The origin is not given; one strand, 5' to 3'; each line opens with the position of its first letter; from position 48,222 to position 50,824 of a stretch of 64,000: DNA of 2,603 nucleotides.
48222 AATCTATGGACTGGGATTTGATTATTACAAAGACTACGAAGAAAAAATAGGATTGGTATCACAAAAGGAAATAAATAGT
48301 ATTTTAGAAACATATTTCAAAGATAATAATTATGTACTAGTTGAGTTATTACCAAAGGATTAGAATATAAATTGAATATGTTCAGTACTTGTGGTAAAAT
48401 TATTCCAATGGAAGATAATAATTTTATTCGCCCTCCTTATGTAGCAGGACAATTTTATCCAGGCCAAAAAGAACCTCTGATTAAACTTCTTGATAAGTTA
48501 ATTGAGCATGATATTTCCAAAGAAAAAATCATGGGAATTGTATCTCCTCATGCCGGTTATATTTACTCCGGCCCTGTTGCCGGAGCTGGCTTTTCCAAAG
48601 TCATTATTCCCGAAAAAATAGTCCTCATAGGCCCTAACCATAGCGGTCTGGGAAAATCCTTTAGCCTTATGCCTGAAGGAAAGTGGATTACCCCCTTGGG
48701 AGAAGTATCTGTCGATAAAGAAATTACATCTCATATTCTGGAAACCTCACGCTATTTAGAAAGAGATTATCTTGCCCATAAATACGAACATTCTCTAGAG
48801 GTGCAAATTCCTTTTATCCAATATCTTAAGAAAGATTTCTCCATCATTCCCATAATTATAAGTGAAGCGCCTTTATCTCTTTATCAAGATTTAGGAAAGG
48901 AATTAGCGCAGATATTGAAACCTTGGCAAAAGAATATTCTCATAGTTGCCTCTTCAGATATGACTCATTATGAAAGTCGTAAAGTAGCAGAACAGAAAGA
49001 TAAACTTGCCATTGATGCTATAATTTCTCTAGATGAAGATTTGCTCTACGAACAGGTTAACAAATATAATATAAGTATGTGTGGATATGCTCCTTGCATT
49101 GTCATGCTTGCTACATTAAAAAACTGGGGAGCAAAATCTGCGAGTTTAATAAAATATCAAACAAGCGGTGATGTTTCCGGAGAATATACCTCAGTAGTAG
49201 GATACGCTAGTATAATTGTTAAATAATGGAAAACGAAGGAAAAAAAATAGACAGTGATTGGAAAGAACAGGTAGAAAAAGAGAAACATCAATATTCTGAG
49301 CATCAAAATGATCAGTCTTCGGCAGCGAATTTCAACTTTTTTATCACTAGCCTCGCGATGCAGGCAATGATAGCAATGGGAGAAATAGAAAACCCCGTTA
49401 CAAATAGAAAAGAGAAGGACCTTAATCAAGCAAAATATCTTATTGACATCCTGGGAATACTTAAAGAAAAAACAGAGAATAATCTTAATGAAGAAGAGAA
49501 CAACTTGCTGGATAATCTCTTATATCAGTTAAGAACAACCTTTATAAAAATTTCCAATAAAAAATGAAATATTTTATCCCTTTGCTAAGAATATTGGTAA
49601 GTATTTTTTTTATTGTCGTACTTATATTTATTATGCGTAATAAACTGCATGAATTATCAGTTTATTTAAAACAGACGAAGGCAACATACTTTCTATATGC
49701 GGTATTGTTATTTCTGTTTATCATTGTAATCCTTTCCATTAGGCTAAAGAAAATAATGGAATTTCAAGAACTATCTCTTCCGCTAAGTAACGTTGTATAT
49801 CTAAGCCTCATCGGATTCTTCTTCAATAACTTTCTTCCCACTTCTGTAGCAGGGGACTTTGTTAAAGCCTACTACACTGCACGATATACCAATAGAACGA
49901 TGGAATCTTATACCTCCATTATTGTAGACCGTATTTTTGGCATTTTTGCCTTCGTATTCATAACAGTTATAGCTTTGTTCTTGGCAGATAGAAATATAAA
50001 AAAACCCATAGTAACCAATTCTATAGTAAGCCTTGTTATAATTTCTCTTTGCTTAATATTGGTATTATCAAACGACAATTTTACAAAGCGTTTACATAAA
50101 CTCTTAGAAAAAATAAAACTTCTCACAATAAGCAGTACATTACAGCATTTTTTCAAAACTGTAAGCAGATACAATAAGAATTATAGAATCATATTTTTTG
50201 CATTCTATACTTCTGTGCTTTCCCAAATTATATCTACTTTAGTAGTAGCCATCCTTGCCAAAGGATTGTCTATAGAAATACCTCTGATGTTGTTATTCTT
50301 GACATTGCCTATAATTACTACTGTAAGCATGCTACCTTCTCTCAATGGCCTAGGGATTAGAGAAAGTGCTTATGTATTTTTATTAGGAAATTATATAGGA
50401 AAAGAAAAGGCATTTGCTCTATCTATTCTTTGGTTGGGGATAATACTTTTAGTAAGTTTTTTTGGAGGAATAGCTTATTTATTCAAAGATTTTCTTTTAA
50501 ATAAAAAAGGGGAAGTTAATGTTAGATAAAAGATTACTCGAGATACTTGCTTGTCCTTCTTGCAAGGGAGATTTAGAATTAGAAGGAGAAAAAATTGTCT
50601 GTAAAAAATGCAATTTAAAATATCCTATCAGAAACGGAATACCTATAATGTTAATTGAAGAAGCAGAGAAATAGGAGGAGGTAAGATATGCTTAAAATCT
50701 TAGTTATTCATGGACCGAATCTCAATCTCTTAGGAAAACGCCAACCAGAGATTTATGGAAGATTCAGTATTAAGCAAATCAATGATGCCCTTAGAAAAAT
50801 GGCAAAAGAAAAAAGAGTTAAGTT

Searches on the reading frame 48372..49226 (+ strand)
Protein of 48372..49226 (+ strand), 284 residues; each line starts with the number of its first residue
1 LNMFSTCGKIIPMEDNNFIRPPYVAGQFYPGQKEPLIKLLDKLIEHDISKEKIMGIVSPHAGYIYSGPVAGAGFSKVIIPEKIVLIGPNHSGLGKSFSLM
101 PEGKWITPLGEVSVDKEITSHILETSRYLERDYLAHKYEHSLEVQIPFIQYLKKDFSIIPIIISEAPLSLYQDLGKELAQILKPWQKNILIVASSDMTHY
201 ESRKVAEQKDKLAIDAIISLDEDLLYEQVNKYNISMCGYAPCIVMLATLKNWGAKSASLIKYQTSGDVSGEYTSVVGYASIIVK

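Call 3: search_protein_families(library=pfam, proteins=[window:48372-49226:+], max_evalue=0.1)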
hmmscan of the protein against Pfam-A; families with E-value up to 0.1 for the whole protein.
window:48372-49226:+ (284 aa): 2 families
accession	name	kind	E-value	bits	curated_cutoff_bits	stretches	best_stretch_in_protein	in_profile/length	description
PF01875.22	Memo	-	6.6e-80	268.6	27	1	22-281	2-268/269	Memo-like protein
PF02900.23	LigB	-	0.012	15.2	26.3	1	91-211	63-193/269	Catalytic LigB subunit of aromatic ring-opening dioxygenase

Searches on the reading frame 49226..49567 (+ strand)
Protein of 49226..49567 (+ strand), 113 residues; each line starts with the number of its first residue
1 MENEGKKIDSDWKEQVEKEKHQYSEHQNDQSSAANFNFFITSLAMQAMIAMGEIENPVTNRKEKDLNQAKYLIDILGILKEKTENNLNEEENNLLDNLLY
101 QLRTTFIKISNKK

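Call 3: search_protein_families(library=pfam, proteins=[window:49226-49567:+], max_evalue=0.1)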
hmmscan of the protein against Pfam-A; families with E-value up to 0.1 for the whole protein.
window:49226-49567:+ (113 aa): 2 families
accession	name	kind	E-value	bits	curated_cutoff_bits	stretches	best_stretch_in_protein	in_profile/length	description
PF08899.16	DUF1844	-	3.4e-27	94.8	27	1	34-107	2-75/76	Domain of unknown function (DUF1844)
PF10768.14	FliX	-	0.023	15.6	25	1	18-80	21-84/135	Class II flagellar assembly regulator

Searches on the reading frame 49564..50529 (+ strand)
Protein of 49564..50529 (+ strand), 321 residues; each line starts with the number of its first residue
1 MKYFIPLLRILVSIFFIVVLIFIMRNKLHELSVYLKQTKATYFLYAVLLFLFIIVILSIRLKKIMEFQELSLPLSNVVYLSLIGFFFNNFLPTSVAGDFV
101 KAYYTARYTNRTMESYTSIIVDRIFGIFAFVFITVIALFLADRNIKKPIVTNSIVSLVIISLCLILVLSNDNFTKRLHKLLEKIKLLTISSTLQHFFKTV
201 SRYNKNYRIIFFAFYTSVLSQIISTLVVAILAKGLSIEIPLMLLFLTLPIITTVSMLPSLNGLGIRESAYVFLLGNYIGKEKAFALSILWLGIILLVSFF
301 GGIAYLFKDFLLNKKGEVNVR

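Call 3: search_protein_families(library=pfam, proteins=[window:49564-50529:+], max_evalue=0.1)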
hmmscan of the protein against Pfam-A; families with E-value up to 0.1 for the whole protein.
window:49564-50529:+ (321 aa): 2 families
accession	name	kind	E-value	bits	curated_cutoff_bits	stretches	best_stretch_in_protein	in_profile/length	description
PF03706.18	LPG_synthase_TM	-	6e-35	121.6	33.4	1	11-299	2-299/302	Lysylphosphatidylglycerol synthase TM region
PF13396.11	PLDc_N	-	0.0035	17.7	23.3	1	287-307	19-39/42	Phospholipase_D-nuclease N-terminal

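Call 4: search_protein_families(library=ncbifam, proteins=[window:49564-50529:+], max_evalue=0.1)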
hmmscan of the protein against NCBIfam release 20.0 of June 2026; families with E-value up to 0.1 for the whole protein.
window:49564-50529:+ (321 aa): 1 family
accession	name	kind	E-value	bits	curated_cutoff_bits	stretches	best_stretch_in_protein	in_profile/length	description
TIGR00374.1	TIGR00374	subfamily_domain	1.9e-22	80.1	43.2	1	10-306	1-311/323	flippase-like domain-containing protein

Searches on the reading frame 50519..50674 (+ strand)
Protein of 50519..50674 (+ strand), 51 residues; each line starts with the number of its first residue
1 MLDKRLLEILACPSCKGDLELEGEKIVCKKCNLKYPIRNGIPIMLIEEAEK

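Call 90: search_protein_families(library=ncbifam, proteins=[window:50519-50674:+], max_evalue=0.001)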
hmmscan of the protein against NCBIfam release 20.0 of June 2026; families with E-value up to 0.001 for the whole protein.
window:50519-50674:+ (51 aa): 3 families
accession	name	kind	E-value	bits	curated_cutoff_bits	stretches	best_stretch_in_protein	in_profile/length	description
NF008806.0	PRK11827.1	equivalog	2.1e-14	53.3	126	1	2-49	1-50/60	protein YcaR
NF038101.1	Trm112_arch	equivalog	4.9e-13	49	77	1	4-47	3-56/59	methytransferase partner Trm112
NF040849.1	tRNAmod_TiaS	equivalog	0.00051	18.7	600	1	11-36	355-380/422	tRNA(Ile2) 2-agmatinylcytidine synthetase TiaS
